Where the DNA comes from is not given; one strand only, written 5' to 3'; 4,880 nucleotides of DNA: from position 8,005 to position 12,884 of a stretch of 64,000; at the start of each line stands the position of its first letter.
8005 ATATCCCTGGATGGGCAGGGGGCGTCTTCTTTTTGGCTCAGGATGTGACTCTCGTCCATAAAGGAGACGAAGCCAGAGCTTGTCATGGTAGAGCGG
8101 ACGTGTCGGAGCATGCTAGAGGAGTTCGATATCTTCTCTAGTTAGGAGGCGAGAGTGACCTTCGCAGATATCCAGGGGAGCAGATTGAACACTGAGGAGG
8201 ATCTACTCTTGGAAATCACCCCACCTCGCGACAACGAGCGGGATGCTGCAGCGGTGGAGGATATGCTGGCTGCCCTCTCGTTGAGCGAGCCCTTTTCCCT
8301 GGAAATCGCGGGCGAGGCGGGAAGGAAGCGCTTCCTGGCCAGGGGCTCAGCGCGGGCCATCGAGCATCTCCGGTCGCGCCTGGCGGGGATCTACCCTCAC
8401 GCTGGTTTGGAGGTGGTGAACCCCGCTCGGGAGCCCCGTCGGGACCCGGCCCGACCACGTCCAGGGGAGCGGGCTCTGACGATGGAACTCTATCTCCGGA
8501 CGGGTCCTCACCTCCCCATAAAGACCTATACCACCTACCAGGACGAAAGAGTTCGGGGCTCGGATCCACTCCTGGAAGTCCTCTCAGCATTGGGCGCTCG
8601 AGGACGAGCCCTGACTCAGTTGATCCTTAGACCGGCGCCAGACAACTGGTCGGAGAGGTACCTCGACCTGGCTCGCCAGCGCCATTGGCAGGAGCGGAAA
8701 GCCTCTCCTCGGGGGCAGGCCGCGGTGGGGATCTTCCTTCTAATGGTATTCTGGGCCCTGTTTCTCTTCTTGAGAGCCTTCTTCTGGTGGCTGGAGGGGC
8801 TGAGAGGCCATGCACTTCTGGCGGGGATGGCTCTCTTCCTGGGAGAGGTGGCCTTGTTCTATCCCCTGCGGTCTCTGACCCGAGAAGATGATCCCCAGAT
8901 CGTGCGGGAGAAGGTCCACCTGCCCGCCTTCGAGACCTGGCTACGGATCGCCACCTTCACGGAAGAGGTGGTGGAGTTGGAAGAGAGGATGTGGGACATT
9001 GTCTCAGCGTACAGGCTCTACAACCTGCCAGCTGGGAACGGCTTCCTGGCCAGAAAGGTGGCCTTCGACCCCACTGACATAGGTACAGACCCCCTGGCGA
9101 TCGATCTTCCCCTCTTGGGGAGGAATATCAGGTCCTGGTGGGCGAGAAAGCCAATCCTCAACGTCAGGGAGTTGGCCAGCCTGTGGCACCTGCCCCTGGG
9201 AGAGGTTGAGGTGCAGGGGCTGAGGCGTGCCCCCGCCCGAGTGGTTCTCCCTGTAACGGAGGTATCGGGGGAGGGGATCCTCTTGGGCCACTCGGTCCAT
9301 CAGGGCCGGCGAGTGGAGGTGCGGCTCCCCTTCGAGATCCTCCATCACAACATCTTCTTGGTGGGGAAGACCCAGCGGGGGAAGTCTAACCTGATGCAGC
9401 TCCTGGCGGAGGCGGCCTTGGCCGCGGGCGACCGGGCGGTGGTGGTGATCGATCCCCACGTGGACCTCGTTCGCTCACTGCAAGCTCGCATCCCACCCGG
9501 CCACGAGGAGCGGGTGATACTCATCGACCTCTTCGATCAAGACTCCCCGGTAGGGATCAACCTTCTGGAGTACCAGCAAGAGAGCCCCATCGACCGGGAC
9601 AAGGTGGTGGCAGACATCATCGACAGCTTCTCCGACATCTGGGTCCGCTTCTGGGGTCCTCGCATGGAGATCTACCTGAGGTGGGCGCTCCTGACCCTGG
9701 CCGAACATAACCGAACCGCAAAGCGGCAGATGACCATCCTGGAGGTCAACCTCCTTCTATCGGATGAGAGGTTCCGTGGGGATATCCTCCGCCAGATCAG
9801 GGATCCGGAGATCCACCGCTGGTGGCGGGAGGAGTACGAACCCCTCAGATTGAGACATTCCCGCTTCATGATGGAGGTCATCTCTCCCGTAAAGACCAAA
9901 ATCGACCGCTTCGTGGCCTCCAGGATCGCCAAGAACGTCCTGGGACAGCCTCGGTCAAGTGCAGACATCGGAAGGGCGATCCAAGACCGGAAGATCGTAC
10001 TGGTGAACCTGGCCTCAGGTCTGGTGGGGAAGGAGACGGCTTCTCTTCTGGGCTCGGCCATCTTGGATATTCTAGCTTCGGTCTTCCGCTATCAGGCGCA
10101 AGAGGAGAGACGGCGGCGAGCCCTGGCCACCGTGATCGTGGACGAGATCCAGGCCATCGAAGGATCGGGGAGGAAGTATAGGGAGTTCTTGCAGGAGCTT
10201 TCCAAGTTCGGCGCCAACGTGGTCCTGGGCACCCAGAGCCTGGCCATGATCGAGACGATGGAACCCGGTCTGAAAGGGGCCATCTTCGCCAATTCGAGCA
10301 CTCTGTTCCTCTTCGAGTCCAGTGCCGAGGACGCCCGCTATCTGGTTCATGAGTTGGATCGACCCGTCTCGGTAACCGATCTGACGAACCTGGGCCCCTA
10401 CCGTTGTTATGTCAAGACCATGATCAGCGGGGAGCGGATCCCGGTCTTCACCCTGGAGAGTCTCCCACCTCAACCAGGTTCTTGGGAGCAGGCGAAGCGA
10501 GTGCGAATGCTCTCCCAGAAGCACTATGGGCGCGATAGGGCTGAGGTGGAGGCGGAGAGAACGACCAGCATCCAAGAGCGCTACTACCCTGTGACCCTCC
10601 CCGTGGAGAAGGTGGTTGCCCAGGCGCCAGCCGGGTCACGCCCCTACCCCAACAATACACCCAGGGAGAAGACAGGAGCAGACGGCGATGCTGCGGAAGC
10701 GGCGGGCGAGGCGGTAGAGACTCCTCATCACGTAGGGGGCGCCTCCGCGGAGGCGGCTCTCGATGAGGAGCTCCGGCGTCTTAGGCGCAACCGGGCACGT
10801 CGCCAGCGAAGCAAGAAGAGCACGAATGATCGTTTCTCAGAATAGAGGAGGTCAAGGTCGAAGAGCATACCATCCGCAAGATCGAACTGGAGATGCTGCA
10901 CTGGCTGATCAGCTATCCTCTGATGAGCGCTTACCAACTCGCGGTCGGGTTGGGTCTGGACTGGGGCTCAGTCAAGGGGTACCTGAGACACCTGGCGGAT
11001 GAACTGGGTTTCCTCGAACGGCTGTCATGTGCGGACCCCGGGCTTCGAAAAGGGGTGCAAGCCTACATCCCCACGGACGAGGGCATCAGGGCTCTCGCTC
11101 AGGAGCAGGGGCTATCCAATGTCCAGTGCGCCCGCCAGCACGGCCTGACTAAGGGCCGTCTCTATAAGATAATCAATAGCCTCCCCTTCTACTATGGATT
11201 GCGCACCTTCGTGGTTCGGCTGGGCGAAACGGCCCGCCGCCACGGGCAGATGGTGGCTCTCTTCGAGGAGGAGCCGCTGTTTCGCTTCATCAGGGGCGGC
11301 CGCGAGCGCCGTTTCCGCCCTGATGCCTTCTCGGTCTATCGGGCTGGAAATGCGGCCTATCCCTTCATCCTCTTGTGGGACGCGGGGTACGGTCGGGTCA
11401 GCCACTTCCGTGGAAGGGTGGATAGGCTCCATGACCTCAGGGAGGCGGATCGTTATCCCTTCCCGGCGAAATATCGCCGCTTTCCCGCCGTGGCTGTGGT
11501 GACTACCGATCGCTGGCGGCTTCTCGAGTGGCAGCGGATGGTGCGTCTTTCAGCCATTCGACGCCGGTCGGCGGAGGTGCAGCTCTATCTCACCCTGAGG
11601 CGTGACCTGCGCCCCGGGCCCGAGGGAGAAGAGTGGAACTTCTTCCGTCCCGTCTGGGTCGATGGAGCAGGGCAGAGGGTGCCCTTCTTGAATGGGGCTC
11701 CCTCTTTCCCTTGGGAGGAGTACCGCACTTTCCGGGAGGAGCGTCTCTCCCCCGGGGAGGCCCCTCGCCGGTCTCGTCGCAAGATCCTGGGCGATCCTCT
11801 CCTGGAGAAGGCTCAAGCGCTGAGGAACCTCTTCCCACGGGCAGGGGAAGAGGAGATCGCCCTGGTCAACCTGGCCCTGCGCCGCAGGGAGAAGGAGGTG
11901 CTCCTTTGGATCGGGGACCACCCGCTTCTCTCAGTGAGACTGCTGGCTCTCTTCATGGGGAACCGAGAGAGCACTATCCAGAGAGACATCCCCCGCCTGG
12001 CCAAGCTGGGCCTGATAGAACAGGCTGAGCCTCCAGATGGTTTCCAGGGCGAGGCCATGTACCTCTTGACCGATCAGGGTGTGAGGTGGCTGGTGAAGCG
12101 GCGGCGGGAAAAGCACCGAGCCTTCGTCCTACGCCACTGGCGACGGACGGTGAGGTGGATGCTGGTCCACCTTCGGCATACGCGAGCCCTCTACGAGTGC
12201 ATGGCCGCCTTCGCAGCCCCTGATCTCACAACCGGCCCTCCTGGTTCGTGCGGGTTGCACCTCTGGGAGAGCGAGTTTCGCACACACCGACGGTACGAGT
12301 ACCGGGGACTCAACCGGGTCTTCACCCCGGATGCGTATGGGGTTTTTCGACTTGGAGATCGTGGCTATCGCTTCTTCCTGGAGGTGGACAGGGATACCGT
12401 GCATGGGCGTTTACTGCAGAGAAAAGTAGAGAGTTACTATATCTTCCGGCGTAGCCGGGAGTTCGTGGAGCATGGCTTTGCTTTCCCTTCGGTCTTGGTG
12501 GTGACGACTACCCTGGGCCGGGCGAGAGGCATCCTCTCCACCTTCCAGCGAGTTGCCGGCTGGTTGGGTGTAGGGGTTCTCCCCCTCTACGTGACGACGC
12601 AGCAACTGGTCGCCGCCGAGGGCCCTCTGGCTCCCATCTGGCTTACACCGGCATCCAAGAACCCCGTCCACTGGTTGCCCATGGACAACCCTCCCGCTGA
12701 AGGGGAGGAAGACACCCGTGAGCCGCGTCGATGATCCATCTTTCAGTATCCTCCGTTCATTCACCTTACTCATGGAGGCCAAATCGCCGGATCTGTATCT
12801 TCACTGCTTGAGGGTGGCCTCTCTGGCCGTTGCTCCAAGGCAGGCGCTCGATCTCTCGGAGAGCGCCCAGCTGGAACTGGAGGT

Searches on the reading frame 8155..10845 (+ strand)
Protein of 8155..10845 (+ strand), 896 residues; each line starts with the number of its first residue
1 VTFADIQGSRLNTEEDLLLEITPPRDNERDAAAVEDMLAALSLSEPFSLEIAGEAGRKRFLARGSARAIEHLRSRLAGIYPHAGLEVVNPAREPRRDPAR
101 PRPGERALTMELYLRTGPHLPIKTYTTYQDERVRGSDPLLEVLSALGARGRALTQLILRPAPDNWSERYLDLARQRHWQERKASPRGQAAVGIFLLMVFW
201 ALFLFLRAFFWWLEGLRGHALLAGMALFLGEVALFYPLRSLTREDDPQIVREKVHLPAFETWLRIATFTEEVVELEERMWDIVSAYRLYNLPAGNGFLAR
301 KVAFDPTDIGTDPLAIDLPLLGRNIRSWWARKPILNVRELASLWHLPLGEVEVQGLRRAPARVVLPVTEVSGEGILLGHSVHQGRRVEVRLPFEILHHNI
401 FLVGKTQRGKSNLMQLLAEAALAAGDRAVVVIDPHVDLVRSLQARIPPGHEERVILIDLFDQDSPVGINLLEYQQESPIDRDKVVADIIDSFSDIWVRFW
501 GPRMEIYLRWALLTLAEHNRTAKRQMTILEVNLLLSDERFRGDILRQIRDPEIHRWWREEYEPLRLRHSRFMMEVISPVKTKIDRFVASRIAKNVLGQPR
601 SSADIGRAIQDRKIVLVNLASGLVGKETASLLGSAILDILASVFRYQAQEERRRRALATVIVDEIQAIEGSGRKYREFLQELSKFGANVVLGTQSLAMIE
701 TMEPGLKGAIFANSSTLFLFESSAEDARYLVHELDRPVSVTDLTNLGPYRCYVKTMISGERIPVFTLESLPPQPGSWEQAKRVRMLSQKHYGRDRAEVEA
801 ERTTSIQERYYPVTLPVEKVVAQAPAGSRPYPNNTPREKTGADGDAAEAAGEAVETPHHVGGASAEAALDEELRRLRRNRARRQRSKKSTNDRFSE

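Call 39: search_protein_families(library=pfam, proteins=[window:8155-10845:+], max_evalue=0.00001)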
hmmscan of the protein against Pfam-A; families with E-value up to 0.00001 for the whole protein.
window:8155-10845:+ (896 aa): 2 families
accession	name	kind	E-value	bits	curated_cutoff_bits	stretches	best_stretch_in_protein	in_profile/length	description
PF01935.23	DUF87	-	8e-06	26.5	23.2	0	378-459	4-81/220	Helicase HerA, central domain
PF10412.15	TrwB_AAD_bind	-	8.1e-06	25.4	20.5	0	631-701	222-288/387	Type IV secretion-system coupling protein DNA-binding domain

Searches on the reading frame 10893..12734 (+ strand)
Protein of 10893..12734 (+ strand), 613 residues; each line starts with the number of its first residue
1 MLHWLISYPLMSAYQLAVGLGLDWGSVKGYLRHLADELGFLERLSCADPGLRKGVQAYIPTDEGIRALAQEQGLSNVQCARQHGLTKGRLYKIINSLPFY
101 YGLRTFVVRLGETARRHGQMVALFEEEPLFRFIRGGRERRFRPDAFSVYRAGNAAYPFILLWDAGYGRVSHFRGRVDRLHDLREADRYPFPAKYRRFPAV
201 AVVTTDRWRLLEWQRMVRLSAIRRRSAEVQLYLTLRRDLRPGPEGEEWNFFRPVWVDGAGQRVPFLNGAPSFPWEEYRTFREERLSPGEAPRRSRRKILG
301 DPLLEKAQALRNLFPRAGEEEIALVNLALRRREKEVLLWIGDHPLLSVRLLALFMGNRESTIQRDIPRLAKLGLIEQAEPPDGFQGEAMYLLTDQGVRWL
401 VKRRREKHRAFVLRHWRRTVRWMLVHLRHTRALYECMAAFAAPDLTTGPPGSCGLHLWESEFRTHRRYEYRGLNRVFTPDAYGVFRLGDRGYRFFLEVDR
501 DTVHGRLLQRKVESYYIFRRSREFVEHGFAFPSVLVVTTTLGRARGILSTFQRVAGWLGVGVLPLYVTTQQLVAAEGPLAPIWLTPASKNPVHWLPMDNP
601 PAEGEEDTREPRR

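Call 39: search_protein_families(library=pfam, proteins=[window:10893-12734:+], max_evalue=0.00001)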
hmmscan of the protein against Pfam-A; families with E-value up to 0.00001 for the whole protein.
window:10893-12734:+ (613 aa): 1 family
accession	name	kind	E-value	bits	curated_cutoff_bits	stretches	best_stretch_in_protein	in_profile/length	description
PF13814.12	Replic_Relax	-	3.3e-20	73.4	25.3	1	337-526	1-183/191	Replication-relaxation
